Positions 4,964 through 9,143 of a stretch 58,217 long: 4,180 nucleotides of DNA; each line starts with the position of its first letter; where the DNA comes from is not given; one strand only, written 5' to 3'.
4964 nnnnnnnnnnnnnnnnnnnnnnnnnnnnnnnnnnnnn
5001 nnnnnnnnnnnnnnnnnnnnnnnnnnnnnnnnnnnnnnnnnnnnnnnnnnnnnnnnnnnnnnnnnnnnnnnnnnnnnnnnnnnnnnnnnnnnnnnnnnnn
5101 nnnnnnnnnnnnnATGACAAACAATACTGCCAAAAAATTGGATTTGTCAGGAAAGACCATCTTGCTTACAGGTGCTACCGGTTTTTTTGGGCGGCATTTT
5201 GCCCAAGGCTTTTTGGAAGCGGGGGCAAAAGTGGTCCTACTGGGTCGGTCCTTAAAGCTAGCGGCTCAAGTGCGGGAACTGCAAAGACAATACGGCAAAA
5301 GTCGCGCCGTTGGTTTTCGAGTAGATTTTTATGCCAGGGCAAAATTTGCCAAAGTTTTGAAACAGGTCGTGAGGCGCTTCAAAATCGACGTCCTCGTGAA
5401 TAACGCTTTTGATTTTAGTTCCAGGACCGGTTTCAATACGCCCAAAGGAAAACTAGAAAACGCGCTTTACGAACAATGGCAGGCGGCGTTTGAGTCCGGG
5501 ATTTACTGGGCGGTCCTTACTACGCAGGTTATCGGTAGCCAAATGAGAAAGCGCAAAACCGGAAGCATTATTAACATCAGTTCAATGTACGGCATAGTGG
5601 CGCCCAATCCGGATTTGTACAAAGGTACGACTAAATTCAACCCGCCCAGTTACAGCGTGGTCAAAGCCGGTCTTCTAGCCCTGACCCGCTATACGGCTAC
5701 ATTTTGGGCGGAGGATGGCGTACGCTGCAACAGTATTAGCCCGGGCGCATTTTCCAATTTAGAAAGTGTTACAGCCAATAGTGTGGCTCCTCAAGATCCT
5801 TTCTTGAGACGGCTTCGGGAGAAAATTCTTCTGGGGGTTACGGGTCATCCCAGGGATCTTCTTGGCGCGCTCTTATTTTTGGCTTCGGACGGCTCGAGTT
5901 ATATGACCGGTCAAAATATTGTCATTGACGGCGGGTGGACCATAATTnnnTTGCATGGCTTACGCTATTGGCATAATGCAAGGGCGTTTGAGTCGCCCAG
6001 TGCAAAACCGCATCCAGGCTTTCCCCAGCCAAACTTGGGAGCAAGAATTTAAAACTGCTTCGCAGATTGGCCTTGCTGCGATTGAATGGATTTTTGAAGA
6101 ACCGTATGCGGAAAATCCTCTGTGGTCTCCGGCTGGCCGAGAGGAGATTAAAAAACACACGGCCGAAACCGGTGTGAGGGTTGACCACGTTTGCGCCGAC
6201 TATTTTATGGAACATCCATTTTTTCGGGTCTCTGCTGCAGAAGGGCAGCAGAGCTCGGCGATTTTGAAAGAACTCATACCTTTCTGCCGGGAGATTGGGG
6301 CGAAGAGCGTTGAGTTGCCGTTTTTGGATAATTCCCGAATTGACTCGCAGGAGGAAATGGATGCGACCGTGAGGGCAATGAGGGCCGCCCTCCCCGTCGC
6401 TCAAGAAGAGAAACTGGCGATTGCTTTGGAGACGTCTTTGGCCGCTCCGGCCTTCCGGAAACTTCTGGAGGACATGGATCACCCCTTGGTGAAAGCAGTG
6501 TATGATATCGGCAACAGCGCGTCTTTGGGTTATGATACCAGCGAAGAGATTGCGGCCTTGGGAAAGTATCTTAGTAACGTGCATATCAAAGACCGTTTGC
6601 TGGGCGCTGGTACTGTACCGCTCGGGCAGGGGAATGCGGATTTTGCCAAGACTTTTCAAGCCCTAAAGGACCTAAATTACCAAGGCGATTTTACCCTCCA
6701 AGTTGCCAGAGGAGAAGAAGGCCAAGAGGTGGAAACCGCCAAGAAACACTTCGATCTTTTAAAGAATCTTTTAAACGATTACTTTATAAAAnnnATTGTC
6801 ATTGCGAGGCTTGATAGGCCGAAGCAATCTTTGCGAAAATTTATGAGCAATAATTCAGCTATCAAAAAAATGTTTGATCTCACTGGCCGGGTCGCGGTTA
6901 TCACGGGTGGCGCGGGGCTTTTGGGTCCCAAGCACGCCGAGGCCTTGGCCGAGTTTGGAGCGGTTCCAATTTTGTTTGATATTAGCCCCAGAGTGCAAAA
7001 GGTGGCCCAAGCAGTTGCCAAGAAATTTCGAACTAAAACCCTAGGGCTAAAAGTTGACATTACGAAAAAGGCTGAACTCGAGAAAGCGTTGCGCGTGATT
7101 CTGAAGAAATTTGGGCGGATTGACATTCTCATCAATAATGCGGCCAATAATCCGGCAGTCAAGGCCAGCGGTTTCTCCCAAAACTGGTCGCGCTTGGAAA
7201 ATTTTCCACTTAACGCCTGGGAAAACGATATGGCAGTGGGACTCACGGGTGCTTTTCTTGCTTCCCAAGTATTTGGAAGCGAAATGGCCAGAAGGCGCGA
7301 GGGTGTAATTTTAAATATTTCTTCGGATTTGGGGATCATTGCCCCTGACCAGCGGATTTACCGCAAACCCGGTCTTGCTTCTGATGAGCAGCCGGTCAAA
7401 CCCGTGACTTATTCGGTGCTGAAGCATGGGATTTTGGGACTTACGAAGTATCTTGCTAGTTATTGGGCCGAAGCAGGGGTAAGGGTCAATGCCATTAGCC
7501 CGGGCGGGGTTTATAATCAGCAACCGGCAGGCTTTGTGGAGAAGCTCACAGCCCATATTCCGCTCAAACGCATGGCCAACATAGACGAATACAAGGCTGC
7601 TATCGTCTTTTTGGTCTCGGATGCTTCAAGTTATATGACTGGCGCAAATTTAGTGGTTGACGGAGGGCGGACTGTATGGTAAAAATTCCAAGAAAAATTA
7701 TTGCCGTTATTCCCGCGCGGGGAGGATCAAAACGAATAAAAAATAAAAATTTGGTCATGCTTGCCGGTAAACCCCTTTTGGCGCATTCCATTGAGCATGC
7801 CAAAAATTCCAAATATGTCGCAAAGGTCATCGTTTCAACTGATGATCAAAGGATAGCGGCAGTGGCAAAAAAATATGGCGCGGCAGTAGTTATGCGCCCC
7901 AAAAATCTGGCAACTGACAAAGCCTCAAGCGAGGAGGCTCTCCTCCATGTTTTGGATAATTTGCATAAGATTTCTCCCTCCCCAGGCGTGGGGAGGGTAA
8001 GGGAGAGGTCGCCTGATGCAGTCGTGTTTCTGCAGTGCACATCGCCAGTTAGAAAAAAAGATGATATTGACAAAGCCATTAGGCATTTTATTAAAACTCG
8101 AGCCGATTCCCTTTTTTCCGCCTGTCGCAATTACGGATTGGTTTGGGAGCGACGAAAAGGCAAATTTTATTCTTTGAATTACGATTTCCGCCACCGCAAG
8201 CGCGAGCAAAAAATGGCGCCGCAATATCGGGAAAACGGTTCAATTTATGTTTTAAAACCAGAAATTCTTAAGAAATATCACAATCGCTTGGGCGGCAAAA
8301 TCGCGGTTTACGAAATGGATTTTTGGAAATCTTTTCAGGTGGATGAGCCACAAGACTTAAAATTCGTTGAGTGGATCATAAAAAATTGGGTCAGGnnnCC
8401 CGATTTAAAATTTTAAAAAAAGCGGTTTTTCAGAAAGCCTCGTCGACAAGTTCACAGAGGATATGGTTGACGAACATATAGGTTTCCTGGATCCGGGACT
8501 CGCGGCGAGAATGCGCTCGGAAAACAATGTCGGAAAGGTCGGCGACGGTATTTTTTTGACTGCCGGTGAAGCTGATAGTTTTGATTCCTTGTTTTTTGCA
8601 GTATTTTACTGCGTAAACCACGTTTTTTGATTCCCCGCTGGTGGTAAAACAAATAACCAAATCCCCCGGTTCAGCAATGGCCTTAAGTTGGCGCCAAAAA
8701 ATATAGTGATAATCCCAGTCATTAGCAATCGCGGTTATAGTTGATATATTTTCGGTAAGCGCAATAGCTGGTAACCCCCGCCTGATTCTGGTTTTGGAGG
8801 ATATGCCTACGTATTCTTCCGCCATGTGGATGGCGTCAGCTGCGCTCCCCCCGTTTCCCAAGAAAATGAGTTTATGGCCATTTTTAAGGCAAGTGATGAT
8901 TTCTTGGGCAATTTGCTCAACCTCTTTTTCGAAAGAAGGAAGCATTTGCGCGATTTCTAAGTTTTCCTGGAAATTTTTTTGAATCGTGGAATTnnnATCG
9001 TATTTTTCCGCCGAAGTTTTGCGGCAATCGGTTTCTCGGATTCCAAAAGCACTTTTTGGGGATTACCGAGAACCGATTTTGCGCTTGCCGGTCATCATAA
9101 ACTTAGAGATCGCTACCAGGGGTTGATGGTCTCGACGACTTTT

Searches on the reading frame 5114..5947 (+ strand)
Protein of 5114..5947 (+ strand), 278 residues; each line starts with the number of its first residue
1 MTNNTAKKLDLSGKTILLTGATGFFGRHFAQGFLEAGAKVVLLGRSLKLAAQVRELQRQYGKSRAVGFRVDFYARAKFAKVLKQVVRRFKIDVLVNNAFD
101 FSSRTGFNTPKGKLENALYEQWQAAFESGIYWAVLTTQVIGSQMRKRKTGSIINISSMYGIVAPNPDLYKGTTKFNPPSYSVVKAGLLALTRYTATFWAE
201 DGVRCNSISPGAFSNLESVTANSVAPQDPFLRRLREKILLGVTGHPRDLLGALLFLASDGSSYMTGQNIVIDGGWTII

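Call 98: search_protein_families(library=pfam, proteins=[window:5114-5947:+], max_evalue=0.00001)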
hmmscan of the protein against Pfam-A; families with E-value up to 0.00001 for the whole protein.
window:5114-5947:+ (278 aa): 3 families
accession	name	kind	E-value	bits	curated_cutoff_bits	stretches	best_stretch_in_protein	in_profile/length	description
PF13561.12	adh_short_C2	-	1.5e-41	143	27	1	26-276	9-236/236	Enoyl-(Acyl carrier protein) reductase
PF00106.31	adh_short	-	1.3e-27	97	26.6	1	14-214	1-183/195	short chain dehydrogenase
PF01370.27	Epimerase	-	3.3e-06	27.1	20.9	0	16-116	1-90/240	NAD dependent epimerase/dehydratase family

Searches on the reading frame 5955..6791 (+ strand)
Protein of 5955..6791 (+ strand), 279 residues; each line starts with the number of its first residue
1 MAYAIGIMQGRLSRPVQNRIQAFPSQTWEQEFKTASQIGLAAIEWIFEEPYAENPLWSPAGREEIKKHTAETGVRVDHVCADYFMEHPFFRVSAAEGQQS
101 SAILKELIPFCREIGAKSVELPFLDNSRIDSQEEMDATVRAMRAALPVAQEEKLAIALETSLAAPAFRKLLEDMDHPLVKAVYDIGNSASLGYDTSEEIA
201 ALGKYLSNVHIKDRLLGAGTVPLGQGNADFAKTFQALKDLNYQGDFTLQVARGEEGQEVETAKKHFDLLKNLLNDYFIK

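Call 98: search_protein_families(library=pfam, proteins=[window:5955-6791:+], max_evalue=0.00001)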
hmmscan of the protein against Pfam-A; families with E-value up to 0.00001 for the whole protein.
window:5955-6791:+ (279 aa): 1 family
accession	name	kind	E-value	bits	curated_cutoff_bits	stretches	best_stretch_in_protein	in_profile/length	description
PF01261.30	AP_endonuc_2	-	2.4e-26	93.4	31.1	1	32-271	1-248/249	Xylose isomerase-like TIM barrel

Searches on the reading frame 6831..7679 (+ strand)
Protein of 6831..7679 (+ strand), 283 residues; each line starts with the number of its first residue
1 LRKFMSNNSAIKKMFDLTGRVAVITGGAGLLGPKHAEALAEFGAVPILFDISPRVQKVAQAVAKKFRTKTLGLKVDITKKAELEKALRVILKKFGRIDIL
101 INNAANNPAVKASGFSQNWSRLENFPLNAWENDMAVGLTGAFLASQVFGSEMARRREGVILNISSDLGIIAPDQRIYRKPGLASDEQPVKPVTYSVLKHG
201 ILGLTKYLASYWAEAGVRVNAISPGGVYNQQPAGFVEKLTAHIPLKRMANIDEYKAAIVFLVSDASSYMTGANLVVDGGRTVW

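Call 98: search_protein_families(library=pfam, proteins=[window:6831-7679:+], max_evalue=0.00001)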
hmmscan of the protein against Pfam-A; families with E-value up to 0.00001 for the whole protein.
window:6831-7679:+ (283 aa): 2 families
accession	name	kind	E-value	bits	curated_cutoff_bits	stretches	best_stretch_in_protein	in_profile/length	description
PF13561.12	adh_short_C2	-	3.3e-44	151.7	27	2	193-280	142-235/236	Enoyl-(Acyl carrier protein) reductase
PF00106.31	adh_short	-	1.1e-31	110.3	26.6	1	20-169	1-140/195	short chain dehydrogenase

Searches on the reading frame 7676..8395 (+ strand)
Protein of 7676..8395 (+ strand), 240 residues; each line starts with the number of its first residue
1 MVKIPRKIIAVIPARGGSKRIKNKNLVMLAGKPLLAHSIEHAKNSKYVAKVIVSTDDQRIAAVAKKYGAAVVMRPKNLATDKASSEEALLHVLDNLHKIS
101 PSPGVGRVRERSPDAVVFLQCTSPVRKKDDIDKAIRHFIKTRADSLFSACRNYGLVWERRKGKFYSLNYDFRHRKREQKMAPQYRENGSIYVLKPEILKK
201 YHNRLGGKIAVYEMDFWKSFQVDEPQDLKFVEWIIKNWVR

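Call 98: search_protein_families(library=pfam, proteins=[window:7676-8395:+], max_evalue=0.00001)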
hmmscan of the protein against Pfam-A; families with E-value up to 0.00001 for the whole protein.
window:7676-8395:+ (240 aa): 2 families
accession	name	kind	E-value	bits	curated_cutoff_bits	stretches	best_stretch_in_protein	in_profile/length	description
PF02348.25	CTP_transf_3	-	5.1e-28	98.8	22.6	1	9-162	1-138/217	Cytidylyltransferase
PF12804.13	NTP_transf_3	-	1.6e-07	32.1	27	1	10-148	1-121/160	MobA-like NTP transferase domain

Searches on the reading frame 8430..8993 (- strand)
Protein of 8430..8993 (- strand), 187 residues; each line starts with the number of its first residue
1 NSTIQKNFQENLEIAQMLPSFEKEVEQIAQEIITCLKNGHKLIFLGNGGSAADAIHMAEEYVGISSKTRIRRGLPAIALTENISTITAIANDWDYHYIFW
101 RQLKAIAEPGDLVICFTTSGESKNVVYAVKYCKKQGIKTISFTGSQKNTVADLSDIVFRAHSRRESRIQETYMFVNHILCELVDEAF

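Call 98: search_protein_families(library=pfam, proteins=[window:8430-8993:-], max_evalue=0.00001)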
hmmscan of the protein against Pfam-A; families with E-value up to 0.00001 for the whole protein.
window:8430-8993:- (187 aa): 2 families
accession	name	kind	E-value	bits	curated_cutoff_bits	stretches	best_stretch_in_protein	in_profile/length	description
PF13580.11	SIS_2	-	9.4e-22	78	27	1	17-144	13-138/138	SIS domain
PF01380.27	SIS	-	7.1e-15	55.4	25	1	85-168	29-111/131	SIS domain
